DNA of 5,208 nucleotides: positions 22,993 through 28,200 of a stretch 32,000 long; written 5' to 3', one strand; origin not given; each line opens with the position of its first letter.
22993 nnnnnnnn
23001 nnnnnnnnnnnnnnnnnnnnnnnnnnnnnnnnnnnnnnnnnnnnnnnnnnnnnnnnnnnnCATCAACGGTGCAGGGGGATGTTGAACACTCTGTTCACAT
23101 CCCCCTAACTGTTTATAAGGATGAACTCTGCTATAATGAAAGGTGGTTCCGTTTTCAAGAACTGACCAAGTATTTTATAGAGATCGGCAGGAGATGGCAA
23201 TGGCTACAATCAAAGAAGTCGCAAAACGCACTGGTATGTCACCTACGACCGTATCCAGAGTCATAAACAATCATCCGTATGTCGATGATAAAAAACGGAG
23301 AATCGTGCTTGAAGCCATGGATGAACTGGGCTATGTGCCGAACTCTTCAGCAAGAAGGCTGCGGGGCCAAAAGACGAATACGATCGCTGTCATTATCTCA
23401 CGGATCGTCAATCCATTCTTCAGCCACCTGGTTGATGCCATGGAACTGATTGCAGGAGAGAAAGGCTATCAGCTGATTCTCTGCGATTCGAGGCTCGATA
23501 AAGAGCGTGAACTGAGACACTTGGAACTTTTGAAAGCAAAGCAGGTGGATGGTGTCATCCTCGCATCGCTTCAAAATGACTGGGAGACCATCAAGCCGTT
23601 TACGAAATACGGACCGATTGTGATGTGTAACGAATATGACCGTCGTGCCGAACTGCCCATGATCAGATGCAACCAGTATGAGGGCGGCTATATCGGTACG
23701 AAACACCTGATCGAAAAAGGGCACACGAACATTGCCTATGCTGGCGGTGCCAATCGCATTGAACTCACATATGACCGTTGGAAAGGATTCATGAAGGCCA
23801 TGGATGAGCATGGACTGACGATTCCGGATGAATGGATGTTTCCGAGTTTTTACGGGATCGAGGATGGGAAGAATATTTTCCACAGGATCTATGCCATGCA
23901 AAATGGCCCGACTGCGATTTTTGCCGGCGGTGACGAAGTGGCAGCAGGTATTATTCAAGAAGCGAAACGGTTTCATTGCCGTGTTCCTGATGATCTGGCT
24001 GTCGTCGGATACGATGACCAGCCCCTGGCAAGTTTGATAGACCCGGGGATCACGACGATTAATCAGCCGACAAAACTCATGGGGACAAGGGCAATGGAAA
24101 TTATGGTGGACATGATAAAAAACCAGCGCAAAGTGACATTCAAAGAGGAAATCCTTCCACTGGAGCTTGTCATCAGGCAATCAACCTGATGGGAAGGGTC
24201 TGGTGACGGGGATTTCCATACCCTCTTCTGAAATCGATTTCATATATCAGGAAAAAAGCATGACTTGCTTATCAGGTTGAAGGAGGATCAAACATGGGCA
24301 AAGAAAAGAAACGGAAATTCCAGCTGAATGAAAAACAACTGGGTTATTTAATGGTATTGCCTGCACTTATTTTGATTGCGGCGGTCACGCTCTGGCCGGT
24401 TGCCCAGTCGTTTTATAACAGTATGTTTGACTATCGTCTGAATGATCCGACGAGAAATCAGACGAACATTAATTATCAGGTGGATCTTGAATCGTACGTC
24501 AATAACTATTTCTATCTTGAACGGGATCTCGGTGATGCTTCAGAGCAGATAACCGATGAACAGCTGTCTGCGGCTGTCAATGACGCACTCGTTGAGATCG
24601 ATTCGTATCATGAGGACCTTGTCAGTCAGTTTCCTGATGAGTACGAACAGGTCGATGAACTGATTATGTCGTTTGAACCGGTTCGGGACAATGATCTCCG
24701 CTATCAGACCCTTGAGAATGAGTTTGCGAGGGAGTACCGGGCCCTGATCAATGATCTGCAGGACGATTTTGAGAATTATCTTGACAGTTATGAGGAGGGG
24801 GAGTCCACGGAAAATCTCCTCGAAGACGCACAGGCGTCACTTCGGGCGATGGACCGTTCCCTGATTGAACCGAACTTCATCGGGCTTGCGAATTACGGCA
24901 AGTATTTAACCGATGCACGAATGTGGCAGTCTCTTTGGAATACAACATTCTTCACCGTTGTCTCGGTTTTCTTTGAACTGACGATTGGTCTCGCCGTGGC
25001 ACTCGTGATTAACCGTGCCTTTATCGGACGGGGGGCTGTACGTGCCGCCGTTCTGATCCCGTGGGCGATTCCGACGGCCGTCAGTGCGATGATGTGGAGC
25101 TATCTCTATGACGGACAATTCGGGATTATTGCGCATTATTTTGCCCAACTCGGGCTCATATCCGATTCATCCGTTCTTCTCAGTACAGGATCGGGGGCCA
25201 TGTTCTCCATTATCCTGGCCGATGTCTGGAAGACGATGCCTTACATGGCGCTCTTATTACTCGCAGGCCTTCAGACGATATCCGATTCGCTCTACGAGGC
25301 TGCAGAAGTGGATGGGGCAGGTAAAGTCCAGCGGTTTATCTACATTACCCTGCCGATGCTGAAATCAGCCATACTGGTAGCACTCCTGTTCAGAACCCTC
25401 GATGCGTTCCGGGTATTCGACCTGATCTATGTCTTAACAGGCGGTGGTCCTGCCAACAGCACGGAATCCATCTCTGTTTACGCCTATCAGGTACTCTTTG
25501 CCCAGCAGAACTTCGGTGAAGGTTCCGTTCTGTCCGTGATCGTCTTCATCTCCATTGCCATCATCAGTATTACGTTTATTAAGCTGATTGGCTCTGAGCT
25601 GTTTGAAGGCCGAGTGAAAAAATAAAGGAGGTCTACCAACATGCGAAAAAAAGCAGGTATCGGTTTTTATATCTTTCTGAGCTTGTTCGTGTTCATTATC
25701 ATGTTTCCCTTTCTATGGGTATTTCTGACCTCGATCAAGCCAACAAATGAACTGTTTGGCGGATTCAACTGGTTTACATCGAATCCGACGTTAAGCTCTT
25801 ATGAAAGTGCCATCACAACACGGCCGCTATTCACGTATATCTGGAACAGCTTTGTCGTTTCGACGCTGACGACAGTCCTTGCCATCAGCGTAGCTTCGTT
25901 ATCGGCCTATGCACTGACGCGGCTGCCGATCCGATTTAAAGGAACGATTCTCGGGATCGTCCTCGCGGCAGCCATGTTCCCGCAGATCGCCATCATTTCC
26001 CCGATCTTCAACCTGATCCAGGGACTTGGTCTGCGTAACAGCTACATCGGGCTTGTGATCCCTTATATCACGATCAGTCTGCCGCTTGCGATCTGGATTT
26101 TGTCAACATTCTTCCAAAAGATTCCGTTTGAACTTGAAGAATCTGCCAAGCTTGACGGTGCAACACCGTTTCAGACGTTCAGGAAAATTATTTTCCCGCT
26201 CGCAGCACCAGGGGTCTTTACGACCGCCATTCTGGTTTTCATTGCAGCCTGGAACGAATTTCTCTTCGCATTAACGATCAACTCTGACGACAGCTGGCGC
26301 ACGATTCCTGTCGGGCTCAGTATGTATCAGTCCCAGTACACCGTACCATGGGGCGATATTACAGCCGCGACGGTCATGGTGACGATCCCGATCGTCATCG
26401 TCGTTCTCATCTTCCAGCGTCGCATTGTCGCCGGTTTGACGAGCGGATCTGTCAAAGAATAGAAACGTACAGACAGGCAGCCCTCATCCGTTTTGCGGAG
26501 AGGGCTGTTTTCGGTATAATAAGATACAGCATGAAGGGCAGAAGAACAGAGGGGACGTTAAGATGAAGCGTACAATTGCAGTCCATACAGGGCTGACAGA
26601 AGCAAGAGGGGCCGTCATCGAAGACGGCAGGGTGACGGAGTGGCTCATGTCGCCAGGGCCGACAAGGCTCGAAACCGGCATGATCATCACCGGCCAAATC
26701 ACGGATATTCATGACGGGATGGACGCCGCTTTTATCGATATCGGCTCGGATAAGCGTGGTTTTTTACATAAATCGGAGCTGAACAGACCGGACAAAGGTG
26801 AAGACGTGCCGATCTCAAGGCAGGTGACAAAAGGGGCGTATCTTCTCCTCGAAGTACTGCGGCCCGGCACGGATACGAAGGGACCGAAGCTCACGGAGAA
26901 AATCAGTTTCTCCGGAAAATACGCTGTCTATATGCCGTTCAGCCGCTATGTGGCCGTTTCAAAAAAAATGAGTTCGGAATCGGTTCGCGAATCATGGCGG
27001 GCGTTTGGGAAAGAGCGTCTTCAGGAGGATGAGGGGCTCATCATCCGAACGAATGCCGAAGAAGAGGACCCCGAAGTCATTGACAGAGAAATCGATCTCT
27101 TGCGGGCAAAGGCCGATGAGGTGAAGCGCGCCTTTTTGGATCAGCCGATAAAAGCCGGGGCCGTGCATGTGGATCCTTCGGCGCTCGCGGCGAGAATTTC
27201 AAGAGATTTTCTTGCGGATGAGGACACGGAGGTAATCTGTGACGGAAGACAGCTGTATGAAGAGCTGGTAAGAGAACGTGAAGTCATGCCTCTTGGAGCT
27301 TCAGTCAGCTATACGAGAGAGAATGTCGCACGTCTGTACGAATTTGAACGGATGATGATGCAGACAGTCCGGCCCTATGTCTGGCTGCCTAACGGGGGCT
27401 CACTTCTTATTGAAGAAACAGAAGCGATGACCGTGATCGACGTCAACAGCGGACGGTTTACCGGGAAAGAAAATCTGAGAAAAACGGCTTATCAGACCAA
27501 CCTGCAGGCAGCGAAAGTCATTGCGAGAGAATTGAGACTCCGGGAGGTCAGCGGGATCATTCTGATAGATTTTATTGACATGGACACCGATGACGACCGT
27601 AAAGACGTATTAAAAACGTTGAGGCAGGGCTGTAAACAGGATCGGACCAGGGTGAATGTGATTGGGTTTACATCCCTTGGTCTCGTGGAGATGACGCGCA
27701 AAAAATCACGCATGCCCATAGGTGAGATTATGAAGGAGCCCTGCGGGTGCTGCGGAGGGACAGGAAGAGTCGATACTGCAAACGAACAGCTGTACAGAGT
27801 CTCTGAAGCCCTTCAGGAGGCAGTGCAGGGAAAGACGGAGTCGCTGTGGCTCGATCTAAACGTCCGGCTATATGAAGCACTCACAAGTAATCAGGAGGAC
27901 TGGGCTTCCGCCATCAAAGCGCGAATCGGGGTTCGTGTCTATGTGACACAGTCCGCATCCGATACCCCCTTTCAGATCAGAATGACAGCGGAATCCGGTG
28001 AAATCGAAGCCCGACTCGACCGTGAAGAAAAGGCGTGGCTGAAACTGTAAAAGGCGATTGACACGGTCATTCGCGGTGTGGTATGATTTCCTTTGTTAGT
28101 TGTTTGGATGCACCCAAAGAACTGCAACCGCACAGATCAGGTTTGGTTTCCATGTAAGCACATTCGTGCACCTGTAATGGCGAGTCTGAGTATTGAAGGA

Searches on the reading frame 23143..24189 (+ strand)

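Call 45: search_protein_families(library=pfam, proteins=[window:23143-24189:+], max_evalue=0.00001)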
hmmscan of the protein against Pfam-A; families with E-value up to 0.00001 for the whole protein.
window:23143-24189:+ (348 aa): 4 families
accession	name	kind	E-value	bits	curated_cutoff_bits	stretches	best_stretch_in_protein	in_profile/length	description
PF13377.12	Peripla_BP_3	-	2.9e-36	125.5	26.5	1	187-348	2-167/167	Periplasmic binding protein-like domain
PF00532.27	Peripla_BP_1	-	2e-30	106.7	22.2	1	79-332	2-268/281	Periplasmic binding proteins and sugar binding domain of LacI family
PF00356.27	LacI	-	5.2e-17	61.8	27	1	22-67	1-46/46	Bacterial regulatory proteins, lacI family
PF13407.12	Peripla_BP_4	-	9.2e-13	48.8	35.1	1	81-328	1-257/258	Periplasmic binding protein domain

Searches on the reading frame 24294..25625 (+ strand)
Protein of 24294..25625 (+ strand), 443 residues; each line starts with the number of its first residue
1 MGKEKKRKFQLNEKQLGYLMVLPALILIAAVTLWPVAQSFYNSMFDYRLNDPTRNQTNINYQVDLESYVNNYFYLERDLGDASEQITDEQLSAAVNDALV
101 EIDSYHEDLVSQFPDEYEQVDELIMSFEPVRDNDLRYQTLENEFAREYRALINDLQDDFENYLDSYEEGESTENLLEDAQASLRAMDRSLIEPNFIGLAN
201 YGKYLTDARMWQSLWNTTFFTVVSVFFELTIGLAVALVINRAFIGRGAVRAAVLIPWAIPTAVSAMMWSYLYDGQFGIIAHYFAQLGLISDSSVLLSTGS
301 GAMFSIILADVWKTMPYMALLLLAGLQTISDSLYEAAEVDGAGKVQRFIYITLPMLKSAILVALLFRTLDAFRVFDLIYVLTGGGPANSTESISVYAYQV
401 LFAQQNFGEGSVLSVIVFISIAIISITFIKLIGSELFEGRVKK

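Call 45: search_protein_families(library=pfam, proteins=[window:24294-25625:+], max_evalue=0.00001)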
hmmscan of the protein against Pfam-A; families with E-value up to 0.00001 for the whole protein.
window:24294-25625:+ (443 aa): 1 family
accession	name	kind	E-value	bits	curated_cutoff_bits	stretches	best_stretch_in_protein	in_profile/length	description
PF00528.27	BPD_transp_1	-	1.8e-17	64.1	26.4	1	230-429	3-174/184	Binding-protein-dependent transport system inner membrane component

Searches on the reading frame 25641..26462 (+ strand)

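Call 45: search_protein_families(library=pfam, proteins=[window:25641-26462:+], max_evalue=0.00001)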
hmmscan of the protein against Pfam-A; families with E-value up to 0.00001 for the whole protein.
window:25641-26462:+ (273 aa): 1 family
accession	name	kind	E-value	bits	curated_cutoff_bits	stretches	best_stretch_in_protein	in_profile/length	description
PF00528.27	BPD_transp_1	-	9.5e-21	74.8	26.4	1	84-265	4-181/184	Binding-protein-dependent transport system inner membrane component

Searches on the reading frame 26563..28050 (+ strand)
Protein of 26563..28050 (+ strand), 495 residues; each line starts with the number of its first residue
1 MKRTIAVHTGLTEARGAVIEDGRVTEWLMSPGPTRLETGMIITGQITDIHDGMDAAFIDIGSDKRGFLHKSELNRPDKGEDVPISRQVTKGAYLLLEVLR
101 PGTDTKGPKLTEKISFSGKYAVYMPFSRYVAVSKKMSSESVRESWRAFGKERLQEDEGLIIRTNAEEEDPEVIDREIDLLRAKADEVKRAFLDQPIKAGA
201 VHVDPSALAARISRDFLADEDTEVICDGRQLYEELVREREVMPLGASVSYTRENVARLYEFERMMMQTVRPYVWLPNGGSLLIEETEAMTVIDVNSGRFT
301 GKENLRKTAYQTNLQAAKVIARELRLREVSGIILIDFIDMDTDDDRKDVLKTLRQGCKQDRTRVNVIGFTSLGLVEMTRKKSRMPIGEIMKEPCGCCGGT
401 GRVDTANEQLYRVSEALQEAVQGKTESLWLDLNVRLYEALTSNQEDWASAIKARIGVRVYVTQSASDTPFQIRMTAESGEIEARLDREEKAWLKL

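Call 45: search_protein_families(library=pfam, proteins=[window:26563-28050:+], max_evalue=0.00001)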
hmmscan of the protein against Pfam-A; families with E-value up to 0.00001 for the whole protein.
window:26563-28050:+ (495 aa): 2 families
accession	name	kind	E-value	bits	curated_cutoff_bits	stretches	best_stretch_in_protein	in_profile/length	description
PF10150.14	RNase_E_G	-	7.8e-79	265.3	25.5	1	115-381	1-269/270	Ribonuclease E/G family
PF00575.29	S1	-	5.6e-07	30.3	22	0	36-79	2-46/74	S1 RNA binding domain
